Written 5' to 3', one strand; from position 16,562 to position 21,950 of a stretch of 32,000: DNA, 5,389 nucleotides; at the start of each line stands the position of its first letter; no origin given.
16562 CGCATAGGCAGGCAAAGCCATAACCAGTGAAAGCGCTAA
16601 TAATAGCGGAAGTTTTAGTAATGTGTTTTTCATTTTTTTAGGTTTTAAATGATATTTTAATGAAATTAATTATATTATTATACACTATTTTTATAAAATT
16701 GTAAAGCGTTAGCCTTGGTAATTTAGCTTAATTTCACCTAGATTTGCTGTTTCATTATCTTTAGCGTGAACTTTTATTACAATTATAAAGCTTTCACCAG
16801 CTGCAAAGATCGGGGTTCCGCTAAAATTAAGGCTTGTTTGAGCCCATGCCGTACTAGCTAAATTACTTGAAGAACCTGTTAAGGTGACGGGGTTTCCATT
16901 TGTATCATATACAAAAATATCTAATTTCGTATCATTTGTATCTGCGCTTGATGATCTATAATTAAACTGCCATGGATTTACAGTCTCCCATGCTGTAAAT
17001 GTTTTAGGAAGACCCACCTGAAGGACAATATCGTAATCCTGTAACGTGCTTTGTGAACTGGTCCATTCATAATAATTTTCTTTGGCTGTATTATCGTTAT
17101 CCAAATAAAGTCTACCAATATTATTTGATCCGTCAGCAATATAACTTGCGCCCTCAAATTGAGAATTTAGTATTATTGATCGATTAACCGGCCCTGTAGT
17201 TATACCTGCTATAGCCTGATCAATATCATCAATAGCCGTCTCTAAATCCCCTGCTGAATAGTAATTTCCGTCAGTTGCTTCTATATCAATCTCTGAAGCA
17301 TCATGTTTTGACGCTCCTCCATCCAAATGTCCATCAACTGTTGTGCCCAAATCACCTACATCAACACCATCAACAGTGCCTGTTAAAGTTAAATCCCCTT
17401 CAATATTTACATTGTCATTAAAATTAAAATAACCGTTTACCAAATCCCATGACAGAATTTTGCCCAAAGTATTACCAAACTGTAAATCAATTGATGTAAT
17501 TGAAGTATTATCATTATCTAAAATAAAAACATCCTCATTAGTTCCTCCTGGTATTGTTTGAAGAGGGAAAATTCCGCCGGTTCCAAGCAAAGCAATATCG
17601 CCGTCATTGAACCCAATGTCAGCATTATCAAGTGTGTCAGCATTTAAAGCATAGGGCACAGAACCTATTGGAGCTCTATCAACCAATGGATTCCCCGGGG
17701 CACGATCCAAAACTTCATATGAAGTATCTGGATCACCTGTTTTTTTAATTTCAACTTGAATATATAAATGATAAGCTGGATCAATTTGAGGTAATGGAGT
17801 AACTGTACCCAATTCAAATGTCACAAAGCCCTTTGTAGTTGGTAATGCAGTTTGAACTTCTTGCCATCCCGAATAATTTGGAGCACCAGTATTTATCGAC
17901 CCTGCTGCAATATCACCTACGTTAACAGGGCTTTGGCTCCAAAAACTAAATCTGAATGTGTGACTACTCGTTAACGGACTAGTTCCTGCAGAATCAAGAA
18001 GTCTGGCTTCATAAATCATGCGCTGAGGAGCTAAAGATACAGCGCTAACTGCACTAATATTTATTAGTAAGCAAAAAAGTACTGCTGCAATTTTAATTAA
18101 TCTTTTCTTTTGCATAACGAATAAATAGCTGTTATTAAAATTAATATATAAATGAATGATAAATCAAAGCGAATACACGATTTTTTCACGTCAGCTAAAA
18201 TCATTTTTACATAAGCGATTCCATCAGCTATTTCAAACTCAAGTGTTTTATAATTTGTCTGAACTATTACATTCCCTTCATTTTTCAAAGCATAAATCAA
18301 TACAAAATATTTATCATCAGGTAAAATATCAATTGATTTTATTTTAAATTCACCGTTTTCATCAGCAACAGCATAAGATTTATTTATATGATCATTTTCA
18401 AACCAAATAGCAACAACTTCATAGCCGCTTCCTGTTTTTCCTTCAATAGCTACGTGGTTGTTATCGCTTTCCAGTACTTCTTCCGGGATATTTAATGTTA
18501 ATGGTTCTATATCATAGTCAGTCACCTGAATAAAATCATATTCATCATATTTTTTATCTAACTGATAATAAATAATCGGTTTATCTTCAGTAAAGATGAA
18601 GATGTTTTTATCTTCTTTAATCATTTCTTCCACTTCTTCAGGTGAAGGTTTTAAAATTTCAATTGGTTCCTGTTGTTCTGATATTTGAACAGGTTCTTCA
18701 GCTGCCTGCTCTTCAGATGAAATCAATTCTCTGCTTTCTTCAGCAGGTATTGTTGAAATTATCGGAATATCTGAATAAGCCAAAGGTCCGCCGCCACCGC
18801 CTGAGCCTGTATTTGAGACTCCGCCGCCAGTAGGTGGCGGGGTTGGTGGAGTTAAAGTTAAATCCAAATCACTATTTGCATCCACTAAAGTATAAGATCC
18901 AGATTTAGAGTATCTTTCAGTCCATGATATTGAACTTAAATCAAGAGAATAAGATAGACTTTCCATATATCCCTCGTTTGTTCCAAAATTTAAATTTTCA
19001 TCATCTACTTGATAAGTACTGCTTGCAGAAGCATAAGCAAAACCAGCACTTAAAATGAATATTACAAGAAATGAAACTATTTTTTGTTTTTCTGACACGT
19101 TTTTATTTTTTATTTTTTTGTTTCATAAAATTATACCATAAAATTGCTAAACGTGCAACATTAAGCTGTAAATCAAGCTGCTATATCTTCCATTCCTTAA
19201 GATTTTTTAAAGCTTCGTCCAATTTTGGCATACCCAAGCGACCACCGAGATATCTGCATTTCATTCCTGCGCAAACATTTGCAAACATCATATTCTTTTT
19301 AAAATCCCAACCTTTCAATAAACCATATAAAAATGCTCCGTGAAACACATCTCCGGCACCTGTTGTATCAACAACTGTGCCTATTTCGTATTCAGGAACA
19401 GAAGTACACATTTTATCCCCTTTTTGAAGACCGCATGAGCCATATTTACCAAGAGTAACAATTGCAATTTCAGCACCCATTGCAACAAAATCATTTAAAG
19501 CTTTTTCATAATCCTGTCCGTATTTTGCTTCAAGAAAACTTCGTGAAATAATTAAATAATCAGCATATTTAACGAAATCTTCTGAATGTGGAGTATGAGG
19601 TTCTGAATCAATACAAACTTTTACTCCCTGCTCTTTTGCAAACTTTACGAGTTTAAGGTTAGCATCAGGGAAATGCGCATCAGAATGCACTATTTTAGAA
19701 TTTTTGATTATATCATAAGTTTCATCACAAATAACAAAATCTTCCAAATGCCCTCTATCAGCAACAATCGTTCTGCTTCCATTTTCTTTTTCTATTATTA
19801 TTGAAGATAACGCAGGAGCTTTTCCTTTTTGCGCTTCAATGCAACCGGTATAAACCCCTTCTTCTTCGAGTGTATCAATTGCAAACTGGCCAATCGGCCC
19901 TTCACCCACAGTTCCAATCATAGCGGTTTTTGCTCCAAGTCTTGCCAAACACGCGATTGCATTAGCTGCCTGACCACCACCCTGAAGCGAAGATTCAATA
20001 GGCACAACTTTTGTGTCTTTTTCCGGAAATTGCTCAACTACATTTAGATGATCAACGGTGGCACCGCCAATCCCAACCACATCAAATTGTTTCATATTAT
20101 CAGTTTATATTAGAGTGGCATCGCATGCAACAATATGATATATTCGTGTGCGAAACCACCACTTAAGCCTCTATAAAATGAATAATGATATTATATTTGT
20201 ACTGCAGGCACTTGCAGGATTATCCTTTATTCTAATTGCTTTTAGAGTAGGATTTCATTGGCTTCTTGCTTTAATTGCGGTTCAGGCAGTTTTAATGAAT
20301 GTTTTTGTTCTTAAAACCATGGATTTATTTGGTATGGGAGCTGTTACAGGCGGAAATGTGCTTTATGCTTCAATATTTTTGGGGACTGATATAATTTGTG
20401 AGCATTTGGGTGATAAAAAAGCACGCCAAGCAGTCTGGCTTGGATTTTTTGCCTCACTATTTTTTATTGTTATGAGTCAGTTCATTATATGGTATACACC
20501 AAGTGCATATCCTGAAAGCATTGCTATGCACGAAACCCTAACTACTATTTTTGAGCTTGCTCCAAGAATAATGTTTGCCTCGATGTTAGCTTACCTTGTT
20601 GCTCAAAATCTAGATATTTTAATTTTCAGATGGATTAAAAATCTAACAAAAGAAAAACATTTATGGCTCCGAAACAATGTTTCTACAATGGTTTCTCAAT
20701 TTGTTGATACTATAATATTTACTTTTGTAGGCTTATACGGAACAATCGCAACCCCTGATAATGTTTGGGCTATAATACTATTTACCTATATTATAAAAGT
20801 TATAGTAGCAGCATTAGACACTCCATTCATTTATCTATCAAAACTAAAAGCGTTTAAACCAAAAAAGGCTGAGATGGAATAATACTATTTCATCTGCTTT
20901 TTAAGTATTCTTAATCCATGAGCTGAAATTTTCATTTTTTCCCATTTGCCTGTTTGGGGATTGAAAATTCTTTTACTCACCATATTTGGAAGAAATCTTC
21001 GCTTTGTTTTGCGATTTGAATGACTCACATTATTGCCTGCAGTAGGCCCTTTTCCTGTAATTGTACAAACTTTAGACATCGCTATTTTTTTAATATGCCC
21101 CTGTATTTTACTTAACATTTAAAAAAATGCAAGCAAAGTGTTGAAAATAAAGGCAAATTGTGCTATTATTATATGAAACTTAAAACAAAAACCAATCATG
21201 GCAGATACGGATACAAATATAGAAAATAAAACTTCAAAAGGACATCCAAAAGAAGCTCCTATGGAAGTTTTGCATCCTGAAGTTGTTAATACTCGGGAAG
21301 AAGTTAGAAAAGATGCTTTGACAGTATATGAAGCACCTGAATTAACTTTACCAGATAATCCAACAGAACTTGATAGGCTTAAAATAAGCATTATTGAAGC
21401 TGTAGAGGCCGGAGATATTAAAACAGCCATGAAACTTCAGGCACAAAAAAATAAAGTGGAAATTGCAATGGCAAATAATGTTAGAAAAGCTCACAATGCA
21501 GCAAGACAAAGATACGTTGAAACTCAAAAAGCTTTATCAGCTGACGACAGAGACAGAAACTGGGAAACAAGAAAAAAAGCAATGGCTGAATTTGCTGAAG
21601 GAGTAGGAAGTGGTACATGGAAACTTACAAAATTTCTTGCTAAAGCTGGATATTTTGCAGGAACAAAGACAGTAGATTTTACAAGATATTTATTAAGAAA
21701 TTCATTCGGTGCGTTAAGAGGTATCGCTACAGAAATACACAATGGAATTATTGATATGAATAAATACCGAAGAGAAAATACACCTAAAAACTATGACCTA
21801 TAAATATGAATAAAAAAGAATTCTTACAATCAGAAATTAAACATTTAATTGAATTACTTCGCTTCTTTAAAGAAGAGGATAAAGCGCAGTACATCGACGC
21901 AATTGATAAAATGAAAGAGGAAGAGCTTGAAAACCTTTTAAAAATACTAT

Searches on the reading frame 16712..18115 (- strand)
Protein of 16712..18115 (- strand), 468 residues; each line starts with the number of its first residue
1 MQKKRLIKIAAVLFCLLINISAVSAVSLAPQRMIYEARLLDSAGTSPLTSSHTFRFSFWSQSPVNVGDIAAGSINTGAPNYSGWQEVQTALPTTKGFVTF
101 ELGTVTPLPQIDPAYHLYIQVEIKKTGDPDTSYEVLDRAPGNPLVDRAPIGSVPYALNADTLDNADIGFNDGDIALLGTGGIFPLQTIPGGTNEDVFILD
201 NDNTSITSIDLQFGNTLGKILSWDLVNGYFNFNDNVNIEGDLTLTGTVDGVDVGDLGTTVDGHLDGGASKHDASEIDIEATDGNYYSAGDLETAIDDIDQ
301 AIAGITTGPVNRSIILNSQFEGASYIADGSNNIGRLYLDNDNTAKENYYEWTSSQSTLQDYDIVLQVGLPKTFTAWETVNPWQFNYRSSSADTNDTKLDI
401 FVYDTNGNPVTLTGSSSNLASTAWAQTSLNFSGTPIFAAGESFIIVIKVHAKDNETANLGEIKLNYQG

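Call 9: search_protein_families(library=pfam, proteins=[window:16712-18115:-], max_evalue=0.001)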
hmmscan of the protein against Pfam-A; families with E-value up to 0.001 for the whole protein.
window:16712-18115:- (468 aa): 0 families

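Call 64: search_protein_families(library=pfam, proteins=[window:16712-18115:-], max_evalue=1)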
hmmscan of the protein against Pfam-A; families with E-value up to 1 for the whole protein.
window:16712-18115:- (468 aa): 2 families
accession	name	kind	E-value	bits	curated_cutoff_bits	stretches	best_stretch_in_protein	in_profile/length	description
PF09134.16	Invasin_D3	-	0.021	15.7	33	1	391-423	16-49/98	Invasin, domain 3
PF24907.1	SIBA-E_N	-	0.27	11.7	28.1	1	48-99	18-69/119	Integrin beta-like protein A-E, N-terminal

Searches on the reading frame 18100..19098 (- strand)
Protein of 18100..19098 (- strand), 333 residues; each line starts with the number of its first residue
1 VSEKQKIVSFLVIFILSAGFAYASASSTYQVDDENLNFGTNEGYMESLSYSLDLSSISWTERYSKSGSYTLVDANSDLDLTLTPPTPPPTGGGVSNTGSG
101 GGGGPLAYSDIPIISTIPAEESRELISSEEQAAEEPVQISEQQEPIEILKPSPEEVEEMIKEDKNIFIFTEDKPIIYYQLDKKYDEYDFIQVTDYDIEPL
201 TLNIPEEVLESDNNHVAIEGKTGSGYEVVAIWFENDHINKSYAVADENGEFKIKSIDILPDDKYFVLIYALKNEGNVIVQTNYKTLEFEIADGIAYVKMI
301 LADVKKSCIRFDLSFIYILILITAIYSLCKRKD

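Call 9: search_protein_families(library=pfam, proteins=[window:18100-19098:-], max_evalue=0.001)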
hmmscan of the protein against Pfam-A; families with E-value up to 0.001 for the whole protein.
window:18100-19098:- (333 aa): 0 families

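Call 64: search_protein_families(library=pfam, proteins=[window:18100-19098:-], max_evalue=1)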
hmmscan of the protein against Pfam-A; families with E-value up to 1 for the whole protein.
window:18100-19098:- (333 aa): 1 family
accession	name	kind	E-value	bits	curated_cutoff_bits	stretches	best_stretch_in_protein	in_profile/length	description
PF18656.6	DUF5633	-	0.094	13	23.6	1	234-251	18-36/41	Family of unknown function (DUF5633)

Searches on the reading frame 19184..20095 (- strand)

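Call 9: search_protein_families(library=pfam, proteins=[window:19184-20095:-], max_evalue=0.001)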
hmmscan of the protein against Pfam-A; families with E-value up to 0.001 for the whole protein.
window:19184-20095:- (304 aa): 1 family
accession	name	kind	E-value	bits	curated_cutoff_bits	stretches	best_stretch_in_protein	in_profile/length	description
PF00294.29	PfkB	-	5.5e-43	147.9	25.8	1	6-291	4-301/302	pfkB family carbohydrate kinase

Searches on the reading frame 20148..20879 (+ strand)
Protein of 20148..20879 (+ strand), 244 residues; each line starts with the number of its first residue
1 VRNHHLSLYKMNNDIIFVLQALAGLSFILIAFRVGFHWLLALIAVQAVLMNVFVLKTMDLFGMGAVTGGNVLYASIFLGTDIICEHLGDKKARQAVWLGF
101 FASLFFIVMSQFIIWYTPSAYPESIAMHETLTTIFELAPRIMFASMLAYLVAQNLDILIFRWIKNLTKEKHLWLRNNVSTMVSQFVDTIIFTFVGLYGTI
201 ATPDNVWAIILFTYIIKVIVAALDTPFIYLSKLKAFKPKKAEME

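Call 9: search_protein_families(library=pfam, proteins=[window:20148-20879:+], max_evalue=0.001)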
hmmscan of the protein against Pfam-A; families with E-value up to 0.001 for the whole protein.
window:20148-20879:+ (244 aa): 1 family
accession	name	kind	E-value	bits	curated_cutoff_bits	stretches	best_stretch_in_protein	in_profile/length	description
PF02592.20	Vut_1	-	7.6e-52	176.2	27.2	1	67-230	1-151/152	Putative vitamin uptake transporter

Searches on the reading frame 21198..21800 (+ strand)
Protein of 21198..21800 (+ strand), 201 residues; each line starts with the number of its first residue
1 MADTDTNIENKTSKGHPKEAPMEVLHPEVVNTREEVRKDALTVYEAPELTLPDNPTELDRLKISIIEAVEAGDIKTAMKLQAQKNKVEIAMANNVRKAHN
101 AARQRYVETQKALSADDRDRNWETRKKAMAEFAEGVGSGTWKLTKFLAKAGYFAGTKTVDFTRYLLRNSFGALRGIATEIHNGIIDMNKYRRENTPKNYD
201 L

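Call 9: search_protein_families(library=pfam, proteins=[window:21198-21800:+], max_evalue=0.001)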
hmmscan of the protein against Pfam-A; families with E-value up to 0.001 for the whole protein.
window:21198-21800:+ (201 aa): 0 families

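Call 64: search_protein_families(library=pfam, proteins=[window:21198-21800:+], max_evalue=1)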
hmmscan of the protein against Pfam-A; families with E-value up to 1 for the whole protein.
window:21198-21800:+ (201 aa): 1 family
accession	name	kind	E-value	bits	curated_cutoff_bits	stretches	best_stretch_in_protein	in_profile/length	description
PF23485.1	YBR230W-A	-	0.018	15.8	31.5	1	99-126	26-53/66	YBR230W-A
